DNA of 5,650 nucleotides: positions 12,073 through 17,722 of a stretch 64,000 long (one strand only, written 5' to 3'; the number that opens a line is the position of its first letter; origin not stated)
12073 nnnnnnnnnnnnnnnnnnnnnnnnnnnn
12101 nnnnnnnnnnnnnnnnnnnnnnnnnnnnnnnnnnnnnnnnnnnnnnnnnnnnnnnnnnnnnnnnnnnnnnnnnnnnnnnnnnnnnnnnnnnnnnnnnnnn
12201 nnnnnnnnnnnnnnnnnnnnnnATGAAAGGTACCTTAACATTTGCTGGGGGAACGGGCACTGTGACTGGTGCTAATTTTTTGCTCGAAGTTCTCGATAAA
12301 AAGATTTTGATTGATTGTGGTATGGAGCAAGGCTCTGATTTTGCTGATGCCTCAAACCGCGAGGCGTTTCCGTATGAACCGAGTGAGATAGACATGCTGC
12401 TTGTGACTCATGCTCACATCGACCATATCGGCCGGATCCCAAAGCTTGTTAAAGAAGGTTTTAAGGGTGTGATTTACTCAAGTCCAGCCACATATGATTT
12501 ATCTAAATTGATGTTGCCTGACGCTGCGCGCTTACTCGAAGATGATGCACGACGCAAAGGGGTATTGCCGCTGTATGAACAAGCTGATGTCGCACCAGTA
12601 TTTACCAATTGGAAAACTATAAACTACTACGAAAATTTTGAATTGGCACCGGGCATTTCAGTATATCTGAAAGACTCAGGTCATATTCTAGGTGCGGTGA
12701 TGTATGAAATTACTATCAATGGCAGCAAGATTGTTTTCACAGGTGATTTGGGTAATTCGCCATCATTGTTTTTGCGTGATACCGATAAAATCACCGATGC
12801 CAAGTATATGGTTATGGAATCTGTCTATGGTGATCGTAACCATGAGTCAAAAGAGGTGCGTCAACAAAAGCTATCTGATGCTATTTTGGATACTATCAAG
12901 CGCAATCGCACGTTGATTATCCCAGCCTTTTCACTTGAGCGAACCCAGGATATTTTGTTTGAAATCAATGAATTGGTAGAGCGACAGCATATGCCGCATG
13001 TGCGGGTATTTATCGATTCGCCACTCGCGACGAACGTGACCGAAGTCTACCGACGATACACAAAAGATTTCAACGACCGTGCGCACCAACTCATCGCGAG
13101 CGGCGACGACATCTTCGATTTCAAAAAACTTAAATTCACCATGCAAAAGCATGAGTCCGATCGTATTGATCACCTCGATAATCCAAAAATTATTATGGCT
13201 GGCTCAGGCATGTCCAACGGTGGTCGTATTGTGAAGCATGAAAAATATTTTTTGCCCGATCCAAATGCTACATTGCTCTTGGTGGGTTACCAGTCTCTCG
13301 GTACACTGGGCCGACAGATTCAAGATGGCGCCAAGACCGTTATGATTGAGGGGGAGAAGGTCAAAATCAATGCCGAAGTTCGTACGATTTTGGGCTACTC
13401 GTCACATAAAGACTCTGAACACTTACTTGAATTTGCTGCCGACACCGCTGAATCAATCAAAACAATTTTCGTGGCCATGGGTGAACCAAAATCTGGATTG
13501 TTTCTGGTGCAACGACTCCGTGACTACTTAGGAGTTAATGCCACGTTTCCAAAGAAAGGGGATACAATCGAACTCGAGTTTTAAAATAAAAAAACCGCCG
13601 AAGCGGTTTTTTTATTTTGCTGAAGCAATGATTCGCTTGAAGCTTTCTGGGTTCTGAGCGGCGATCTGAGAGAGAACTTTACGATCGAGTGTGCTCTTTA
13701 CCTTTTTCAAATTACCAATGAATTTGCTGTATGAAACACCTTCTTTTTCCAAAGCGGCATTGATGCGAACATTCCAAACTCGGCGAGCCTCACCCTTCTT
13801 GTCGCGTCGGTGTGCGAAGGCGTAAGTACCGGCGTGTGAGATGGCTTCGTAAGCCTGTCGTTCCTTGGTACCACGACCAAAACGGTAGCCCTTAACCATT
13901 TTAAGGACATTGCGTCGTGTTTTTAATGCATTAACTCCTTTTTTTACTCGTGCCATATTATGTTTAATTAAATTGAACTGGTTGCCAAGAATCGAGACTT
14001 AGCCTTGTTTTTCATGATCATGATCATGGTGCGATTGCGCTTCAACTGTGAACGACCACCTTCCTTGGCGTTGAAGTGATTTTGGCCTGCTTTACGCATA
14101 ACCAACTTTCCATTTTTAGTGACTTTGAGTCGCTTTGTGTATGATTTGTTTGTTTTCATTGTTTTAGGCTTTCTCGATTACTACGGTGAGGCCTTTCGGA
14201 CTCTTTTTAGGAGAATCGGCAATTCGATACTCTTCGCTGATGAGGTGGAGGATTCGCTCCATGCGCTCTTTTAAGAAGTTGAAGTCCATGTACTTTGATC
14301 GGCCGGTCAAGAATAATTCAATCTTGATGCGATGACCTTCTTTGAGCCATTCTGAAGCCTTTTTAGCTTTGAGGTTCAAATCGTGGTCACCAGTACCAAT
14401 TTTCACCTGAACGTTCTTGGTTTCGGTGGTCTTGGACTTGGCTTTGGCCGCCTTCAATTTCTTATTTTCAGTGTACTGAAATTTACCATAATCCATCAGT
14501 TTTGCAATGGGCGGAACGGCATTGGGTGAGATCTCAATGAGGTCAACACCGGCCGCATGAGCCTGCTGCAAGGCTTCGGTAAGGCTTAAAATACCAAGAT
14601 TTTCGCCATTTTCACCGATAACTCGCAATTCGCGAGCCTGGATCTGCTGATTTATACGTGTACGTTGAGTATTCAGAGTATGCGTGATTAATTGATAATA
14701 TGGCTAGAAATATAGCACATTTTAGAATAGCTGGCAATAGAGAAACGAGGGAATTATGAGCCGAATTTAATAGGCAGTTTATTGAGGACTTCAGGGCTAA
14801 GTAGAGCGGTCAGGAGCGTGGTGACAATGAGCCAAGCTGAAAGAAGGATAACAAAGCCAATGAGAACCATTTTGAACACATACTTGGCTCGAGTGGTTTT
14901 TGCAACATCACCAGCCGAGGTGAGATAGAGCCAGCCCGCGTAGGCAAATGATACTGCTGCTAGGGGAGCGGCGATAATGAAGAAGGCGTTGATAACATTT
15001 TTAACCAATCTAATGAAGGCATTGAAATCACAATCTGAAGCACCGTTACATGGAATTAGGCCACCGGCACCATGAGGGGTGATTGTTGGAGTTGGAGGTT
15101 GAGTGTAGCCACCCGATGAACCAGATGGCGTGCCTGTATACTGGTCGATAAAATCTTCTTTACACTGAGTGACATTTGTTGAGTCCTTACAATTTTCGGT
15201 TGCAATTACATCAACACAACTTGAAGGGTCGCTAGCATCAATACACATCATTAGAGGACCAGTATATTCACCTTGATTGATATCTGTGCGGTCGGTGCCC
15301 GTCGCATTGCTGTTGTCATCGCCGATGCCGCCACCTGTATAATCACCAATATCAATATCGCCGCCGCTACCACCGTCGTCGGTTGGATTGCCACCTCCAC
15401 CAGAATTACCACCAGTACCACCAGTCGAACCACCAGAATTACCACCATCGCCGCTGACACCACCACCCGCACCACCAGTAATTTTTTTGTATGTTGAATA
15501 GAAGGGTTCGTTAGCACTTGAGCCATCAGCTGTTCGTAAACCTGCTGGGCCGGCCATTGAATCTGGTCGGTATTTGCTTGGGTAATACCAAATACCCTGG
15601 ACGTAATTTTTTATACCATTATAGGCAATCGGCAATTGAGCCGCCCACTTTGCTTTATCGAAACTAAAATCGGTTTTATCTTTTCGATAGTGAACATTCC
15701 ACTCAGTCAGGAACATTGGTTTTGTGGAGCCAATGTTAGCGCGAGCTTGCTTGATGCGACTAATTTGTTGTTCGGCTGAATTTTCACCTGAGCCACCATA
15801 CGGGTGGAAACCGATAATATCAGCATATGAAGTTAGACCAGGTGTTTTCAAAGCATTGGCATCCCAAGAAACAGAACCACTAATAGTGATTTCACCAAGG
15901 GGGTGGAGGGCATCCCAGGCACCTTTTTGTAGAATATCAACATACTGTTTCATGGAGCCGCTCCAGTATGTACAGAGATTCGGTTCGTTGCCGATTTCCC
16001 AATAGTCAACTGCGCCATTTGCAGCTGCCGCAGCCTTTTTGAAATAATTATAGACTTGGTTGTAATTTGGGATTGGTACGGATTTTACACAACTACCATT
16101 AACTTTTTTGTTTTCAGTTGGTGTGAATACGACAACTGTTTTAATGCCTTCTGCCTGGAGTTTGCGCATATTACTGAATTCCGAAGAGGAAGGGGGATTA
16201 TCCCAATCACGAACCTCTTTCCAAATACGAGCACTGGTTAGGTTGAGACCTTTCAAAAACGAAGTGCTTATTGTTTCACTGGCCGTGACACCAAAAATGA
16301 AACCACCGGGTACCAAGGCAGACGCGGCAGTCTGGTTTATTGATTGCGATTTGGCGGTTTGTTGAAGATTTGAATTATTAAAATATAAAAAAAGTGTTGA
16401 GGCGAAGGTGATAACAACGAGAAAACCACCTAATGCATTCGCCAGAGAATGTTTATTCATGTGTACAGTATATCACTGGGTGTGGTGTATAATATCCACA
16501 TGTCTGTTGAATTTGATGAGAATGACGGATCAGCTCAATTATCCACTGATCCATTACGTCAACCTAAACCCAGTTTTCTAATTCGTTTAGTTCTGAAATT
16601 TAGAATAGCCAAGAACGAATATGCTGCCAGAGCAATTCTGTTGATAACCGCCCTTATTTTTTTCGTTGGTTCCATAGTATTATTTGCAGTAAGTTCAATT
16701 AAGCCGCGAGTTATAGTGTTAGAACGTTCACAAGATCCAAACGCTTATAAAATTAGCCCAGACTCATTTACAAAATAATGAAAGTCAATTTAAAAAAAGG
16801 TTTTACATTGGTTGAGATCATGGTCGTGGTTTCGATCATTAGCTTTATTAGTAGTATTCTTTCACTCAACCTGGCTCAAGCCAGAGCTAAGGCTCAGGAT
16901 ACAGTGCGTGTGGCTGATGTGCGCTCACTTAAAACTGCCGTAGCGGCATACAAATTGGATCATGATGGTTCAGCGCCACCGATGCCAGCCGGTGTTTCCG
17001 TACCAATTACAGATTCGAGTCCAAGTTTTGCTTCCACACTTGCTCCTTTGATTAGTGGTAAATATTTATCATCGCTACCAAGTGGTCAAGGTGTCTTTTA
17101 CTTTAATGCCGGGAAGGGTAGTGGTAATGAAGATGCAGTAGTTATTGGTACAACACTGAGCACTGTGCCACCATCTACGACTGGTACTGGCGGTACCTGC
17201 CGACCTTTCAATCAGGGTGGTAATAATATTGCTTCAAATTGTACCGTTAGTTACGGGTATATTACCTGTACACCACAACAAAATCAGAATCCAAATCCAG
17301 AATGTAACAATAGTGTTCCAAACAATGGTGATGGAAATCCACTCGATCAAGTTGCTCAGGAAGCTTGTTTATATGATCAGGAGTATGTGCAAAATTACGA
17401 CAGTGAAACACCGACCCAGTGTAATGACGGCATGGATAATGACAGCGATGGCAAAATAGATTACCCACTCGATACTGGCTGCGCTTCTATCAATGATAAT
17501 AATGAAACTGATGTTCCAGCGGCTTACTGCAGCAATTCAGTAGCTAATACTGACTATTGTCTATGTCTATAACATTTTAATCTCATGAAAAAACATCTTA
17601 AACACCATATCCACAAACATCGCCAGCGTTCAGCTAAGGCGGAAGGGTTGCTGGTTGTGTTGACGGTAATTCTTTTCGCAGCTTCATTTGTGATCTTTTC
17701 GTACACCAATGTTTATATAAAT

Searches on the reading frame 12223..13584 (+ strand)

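Call 14: search_protein_families(library=pfam, proteins=[window:12223-13584:+], max_evalue=0.01)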
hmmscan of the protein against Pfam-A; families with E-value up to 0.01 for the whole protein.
window:12223-13584:+ (453 aa): 7 families
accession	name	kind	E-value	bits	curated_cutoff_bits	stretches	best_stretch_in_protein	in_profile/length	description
PF10996.14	Beta-Casp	-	7.5e-33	114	27.7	1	241-366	1-120/120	Beta-Casp domain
PF16661.11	Lactamase_B_6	-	3.5e-13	49.8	27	1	20-185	1-171/193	Metallo-beta-lactamase superfamily domain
PF00753.33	Lactamase_B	-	4.6e-13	50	22.7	1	21-187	11-161/196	Metallo-beta-lactamase superfamily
PF12706.13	Lactamase_B_2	-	1.1e-09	38.6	27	1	27-198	2-162/200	Beta-lactamase superfamily domain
PF07521.17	RMMBL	-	7.3e-05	23.1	21.6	1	380-440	2-60/63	Zn-dependent metallo-hydrolase RNA specificity domain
PF23023.1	Anti-Pycsar_Apyc1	-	0.0012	18.8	50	1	19-167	23-159/250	Anti-Pycsar protein Apyc1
PF13483.12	Lactamase_B_3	-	0.0029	18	24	0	17-179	8-114/160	Beta-lactamase superfamily domain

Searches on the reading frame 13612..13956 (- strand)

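Call 15: search_protein_families(library=pfam, proteins=[window:13612-13956:-], max_evalue=0.01)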
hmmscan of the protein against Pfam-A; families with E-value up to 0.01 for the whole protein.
window:13612-13956:- (114 aa): 1 family
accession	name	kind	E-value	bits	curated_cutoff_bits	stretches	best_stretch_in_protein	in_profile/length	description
PF00453.23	Ribosomal_L20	-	7.9e-32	110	30.8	1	3-109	1-107/107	Ribosomal protein L20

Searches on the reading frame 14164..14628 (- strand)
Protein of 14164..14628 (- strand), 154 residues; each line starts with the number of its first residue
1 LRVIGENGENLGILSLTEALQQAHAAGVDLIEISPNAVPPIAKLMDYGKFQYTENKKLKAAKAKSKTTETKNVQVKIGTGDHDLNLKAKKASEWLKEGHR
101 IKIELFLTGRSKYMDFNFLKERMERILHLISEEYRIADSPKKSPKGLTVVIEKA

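Call 15: search_protein_families(library=pfam, proteins=[window:14164-14628:-], max_evalue=0.01)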
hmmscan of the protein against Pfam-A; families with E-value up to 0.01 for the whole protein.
window:14164-14628:- (154 aa): 2 families
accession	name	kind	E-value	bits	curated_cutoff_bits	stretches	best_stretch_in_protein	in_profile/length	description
PF05198.21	IF3_N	-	9.4e-24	83.8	26.9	1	2-61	11-70/70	Translation initiation factor IF-3, N-terminal domain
PF00707.27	IF3_C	-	2.8e-12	46.9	34.8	1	69-152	2-84/86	Translation initiation factor IF-3, C-terminal domain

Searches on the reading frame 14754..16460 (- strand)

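Call 15: search_protein_families(library=pfam, proteins=[window:14754-16460:-], max_evalue=0.01)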
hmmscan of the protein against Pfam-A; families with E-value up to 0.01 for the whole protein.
window:14754-16460:- (568 aa): 1 family
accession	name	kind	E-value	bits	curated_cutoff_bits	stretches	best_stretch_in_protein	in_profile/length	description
PF18895.5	T4SS_pilin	-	4.4e-09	36.7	26.6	1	485-549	8-71/71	Type IV secretion system pilin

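Call 33: search_protein_families(library=ncbifam, proteins=[window:14754-16460:-], max_evalue=0.01)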
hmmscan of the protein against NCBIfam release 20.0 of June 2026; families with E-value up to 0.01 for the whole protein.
window:14754-16460:- (568 aa): 1 family
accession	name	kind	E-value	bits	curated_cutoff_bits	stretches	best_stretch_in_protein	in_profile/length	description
NF045849.1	ICE_MMCAP2_0565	equivalog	8.3e-06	25.4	40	1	482-550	9-77/80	Mbov_0395 family pilin-like conjugal transfer protein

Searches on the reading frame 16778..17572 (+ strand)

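Call 33: search_protein_families(library=ncbifam, proteins=[window:16778-17572:+], max_evalue=0.01)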
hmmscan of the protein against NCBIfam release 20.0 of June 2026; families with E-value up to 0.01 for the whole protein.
window:16778-17572:+ (264 aa): 12 families
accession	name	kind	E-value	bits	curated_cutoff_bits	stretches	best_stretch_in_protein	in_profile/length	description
TIGR01710.1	typeII_sec_gspG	equivalog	1.1e-09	38.4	88.85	1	7-78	1-71/134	type II secretion system major pseudopilin GspG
NF040999.1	pilin_ComGC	equivalog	1.1e-08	35.1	75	1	6-64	1-59/84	competence type IV pilus major pilin ComGC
TIGR02532.1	IV_pilin_GFxxxE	domain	1.4e-06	27.8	16.3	1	6-28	1-23/24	prepilin-type N-terminal cleavage/methylation domain-containing protein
NF007862.0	PRK10574.1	equivalog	2.3e-06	27.8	138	1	5-78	3-76/145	prepilin peptidase-dependent pilin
TIGR01708.2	typeII_sec_gspH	equivalog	2.6e-05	24.3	80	1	7-38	2-33/169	type II secretion system minor pseudopilin GspH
NF041013.1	T4P_ComGE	equivalog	0.00012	22.1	49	1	6-40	3-37/83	competence type IV pilus minor pilin ComGE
NF041775.1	typeIV_PilA_Myxo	equivalog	0.00018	21.5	400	1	6-58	10-62/214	type IV pilin protein PilA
NF033662.1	acid_disulf_rpt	repeat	0.00025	20.7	41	1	211-237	3-28/32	acidic double-disulfide repeat-containing protein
NF040982.1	ComGD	equivalog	0.00055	20.4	70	1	6-41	1-36/139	competence type IV pilus minor pilin ComGD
NF041002.1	pilin_ComGF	equivalog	0.00096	19.4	80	1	6-40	1-35/139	competence type IV pilus minor pilin ComGF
TIGR02596.1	TIGR02596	subfamily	0.008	16.3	70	0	9-37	1-29/196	Verru_Chthon cassette protein D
NF007800.0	PRK10506.1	equivalog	0.0098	15.7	158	0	4-27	6-29/163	prepilin peptidase-dependent protein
